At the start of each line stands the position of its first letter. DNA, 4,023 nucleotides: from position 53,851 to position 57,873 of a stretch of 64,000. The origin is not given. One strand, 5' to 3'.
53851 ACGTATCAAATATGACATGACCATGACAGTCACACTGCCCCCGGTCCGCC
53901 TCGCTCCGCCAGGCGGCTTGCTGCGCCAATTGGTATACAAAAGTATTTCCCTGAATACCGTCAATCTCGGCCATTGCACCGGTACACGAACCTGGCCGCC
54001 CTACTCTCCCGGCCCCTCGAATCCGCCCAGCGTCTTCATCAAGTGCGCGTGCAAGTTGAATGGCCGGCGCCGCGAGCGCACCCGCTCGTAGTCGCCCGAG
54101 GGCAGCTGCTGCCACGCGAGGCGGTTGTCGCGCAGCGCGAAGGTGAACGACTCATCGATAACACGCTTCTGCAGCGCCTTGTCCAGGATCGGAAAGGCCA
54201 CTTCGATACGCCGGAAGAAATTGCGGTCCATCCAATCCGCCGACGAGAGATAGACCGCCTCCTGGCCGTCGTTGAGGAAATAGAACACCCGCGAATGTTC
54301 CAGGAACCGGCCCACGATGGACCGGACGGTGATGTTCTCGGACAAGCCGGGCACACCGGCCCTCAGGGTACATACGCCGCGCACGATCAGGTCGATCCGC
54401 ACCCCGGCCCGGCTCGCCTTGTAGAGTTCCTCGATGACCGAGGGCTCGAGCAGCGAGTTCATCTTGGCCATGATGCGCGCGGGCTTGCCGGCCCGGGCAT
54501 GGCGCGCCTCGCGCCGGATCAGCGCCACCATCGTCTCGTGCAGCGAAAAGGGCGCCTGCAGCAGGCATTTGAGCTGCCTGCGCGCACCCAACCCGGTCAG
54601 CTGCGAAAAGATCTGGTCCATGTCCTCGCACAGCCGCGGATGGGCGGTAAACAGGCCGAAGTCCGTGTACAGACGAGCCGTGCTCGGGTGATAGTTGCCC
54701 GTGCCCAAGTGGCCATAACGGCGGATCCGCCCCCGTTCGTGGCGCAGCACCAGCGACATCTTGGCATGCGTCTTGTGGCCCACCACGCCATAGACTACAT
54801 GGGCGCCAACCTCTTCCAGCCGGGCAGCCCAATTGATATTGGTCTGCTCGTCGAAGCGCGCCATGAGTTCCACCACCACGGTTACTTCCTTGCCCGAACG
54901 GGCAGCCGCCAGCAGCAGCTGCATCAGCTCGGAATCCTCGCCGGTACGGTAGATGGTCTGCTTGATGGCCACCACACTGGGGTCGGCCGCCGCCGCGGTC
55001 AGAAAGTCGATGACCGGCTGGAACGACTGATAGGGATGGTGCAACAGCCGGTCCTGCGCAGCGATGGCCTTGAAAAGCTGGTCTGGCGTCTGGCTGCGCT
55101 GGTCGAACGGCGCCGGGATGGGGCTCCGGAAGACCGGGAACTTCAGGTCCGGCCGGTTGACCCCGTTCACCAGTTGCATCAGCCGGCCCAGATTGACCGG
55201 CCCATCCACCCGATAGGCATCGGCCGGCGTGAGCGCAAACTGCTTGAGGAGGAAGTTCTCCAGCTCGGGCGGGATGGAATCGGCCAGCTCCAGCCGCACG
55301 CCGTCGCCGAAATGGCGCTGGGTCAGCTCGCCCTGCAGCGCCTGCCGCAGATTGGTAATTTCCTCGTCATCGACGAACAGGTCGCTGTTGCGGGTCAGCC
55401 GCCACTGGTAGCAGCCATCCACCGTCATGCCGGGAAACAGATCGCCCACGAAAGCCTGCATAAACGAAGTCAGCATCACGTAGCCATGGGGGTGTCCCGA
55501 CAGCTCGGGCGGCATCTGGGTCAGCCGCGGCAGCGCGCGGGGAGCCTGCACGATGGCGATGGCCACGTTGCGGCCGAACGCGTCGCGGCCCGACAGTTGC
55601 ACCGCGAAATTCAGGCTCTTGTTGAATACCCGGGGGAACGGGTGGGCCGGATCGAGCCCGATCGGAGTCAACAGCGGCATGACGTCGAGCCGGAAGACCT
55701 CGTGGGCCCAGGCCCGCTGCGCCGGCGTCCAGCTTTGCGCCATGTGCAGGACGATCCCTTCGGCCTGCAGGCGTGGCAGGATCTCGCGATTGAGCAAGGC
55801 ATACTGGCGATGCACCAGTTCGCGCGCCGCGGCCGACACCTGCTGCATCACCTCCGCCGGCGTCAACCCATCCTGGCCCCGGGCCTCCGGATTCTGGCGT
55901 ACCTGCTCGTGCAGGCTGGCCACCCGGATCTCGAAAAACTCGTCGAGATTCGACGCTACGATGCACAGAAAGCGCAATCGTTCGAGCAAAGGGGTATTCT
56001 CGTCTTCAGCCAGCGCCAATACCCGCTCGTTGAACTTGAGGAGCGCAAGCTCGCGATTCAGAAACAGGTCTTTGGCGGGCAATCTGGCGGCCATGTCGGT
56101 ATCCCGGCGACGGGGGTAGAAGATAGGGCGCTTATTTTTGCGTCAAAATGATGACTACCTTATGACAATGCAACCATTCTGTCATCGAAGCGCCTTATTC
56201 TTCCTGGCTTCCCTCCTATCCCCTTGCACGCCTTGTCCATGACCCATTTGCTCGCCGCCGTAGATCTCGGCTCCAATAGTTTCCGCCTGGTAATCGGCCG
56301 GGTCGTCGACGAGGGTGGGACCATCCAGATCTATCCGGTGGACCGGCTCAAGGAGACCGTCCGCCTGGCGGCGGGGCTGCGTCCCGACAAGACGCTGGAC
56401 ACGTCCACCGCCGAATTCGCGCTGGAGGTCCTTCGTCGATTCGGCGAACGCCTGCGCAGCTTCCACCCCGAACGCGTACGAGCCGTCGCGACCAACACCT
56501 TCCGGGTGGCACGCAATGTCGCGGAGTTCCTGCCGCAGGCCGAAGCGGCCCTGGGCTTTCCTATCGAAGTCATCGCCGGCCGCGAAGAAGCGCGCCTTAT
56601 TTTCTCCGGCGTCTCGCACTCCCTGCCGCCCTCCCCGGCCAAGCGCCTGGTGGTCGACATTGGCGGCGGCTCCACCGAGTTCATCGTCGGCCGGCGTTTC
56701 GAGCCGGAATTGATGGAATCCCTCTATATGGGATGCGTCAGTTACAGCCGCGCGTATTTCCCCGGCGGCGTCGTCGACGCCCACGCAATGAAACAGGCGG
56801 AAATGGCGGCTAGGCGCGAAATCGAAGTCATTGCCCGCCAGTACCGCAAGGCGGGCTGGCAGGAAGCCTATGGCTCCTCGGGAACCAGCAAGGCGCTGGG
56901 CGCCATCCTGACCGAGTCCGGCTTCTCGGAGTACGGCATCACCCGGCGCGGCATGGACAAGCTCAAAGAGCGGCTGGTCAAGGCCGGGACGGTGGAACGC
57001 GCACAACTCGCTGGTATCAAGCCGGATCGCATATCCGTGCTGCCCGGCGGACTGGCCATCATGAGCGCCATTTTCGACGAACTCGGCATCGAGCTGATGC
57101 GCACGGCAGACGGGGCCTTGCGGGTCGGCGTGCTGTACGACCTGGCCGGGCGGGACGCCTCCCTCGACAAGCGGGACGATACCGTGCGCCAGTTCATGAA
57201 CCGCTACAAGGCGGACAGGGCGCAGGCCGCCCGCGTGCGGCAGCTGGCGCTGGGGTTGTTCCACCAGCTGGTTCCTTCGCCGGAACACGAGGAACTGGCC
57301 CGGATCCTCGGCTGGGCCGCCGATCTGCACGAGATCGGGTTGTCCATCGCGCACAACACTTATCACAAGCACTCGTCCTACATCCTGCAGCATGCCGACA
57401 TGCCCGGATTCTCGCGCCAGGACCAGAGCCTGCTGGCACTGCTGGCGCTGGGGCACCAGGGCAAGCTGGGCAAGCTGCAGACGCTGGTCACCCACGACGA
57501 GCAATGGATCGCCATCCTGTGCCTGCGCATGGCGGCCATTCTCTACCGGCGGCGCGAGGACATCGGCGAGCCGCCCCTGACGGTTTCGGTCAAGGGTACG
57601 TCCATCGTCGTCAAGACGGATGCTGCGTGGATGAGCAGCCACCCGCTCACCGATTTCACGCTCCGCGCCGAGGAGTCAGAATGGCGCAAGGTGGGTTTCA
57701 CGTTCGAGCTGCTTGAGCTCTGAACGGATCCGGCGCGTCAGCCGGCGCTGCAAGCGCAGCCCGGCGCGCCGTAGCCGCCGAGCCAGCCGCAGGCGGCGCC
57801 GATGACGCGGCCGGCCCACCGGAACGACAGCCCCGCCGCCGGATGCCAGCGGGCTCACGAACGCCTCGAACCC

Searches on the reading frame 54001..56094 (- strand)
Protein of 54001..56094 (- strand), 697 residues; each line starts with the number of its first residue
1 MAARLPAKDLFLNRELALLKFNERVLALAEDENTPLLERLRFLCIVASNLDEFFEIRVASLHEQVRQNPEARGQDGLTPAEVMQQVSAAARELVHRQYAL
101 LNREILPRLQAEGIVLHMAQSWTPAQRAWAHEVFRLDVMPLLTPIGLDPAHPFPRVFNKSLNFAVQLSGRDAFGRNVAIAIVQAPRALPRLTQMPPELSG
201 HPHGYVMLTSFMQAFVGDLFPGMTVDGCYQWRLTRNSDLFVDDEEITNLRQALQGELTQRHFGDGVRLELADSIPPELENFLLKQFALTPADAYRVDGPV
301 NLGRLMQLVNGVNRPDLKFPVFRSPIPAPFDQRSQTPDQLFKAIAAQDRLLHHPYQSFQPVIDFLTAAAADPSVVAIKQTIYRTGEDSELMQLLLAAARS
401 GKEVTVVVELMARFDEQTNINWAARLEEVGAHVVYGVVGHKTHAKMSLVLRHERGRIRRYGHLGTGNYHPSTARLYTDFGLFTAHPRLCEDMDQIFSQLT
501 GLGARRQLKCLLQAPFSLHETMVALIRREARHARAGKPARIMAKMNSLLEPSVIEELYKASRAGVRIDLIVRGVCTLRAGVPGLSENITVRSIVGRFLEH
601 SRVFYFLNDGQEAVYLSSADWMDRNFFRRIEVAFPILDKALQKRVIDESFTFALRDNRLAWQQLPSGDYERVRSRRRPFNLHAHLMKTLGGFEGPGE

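Call 44: search_protein_families(library=ncbifam, proteins=[window:54001-56094:-], max_evalue=1e-10)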
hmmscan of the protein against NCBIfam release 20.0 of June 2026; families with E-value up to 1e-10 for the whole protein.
window:54001-56094:- (697 aa): 12 families
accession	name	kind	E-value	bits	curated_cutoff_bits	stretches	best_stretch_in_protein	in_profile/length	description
NF003918.0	PRK05443.1-2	subfamily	0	1086.4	691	1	5-689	11-693/697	RNA degradosome polyphosphate kinase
TIGR03705.1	poly_P_kin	equivalog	8.3e-283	939.9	465.85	1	11-687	2-672/673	polyphosphate kinase 1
NF003921.0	PRK05443.2-2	subfamily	5.3e-248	825.1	701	1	5-688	17-693/707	RNA degradosome polyphosphate kinase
NF003920.0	PRK05443.2-1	equivalog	1.4e-224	747.5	935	1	7-687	8-687/719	RNA degradosome polyphosphate kinase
NF003922.0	PRK05443.2-3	equivalog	4.2e-219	729.2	981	1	8-678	49-714/735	RNA degradosome polyphosphate kinase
NF003919.0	PRK05443.1-4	equivalog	4.4e-215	716.2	908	1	8-687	25-703/730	RNA degradosome polyphosphate kinase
NF003924.0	PRK05443.3-2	equivalog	1.4e-179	598.8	1058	1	7-679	5-662/699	RNA degradosome polyphosphate kinase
NF003927.0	PRK05443.3-6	equivalog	1.5e-149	499.6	1042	1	12-676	8-667/717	RNA degradosome polyphosphate kinase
NF003923.0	PRK05443.3-1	equivalog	1.2e-148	496.5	1116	1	11-660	7-654/692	RNA degradosome polyphosphate kinase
NF003917.0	PRK05443.1-1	subfamily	2.7e-143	478.9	470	1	8-647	4-637/689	RNA degradosome polyphosphate kinase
NF003926.0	PRK05443.3-4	equivalog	1.8e-120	403.3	1391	1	10-682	3-664/675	RNA degradosome polyphosphate kinase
NF003925.0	PRK05443.3-3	equivalog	1.6e-116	390.1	707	1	8-645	9-643/688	RNA degradosome polyphosphate kinase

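Call 45: find_related_loci(query=window:54001-56094:-, collection=genome_contigs, flank=10000)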
Query window:54001-56094:- (697 aa) in genome_contigs; peptide patterns used: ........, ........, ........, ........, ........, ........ (x = any residue, [..] = any of these).
599 stretches matched a pattern (row limit reached: there are more); 595 encode a relative of the query (tblastn E <= 1e-3); the best 80 are kept; 80 distinct loci.
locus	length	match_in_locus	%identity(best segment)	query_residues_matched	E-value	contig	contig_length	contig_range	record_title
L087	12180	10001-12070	74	1-690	0e+0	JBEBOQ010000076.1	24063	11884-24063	MAG: Achromobacter xylosoxidans isolate T1.bin.48 NODE_3621_length_24063_cov_261.274159, whole genome shotgun sequence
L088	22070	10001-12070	73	1-690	0e+0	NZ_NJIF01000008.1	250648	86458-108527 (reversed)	Achromobacter insolitus strain LMG 6003 Scaffold8_1, whole genome shotgun sequence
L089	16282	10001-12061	74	1-687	0e+0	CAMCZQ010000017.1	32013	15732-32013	MAG: Bordetella parapertussis isolate MsH-01oct19-271 genome assembly, contig: MsH-01oct19-C2340, whole genome shotgun s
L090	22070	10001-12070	75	1-690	0e+0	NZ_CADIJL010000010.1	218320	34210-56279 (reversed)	Achromobacter ruhlandii strain LMG 1866 isolate LMG 1866, whole genome shotgun sequence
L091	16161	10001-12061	74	1-687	0e+0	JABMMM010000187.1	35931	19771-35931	MAG: Alcaligenaceae bacterium isolate bin.388 k141_3868340, whole genome shotgun sequence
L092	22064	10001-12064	72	3-690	0e+0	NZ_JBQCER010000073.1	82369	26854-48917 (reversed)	MAG: Bordetella sp. isolate bin144 k141_3069777, whole genome shotgun sequence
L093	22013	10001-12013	75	20-690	0e+0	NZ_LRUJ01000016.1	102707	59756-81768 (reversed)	Bordetella hinzii LMG 13501 contig00016, whole genome shotgun sequence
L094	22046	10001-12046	71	11-692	0e+0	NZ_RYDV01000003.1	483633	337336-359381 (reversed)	Candidimonas sp. SYP-B2681 scaffold03, whole genome shotgun sequence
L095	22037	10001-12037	72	11-689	0e+0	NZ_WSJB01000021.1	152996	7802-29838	Bordetella sp. 02P26C-1 NODE_24_length_152894_cov_29.857914, whole genome shotgun sequence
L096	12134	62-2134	71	1-691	0e+0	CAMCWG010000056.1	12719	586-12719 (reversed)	MAG: Bordetella parapertussis isolate MH-08apr19-177 genome assembly, contig: MH-08apr19-C11177, whole genome shotgun se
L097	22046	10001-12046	71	10-691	0e+0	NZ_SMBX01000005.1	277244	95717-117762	Paracandidimonas soli strain DSM 100048 Ga0310543_105, whole genome shotgun sequence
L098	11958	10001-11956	75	1-652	0e+0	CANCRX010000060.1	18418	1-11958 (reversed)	MAG: Alcaligenaceae bacterium isolate JR-MC-I-240519-208 genome assembly, contig: JR-MC-I-240519-C5100, whole genome sho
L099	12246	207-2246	70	11-690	0e+0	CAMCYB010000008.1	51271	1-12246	MAG: Bordetella parapertussis isolate MiE-16apr19-323 genome assembly, contig: MiE-16apr19-C975, whole genome shotgun se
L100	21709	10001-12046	69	20-695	0e+0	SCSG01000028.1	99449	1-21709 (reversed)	MAG: Burkholderiaceae bacterium isolate FW106-10_bin.30 FW106-10_bin.30-28814, whole genome shotgun sequence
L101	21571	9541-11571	69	11-687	0e+0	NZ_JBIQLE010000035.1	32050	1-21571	MAG: Pusillimonas sp. isolate mag.51g NODE_1064_length_32050, whole genome shotgun sequence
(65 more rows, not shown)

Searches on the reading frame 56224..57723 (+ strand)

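Call 44: search_protein_families(library=ncbifam, proteins=[window:56224-57723:+], max_evalue=1e-10)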
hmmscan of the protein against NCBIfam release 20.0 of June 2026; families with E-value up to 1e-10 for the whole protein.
window:56224-57723:+ (499 aa): 3 families
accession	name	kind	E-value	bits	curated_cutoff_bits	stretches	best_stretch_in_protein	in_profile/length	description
NF008108.0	PRK10854.1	equivalog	7.6e-120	400.5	864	1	9-490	12-496/513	exopolyphosphatase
NF008260.0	PRK11031.1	equivalog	1.9e-116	390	624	1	5-494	3-491/496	guanosine-5'-triphosphate,3'-diphosphate diphosphatase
TIGR03706.1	exo_poly_only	exception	5.9e-95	318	307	1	10-308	2-299/300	exopolyphosphatase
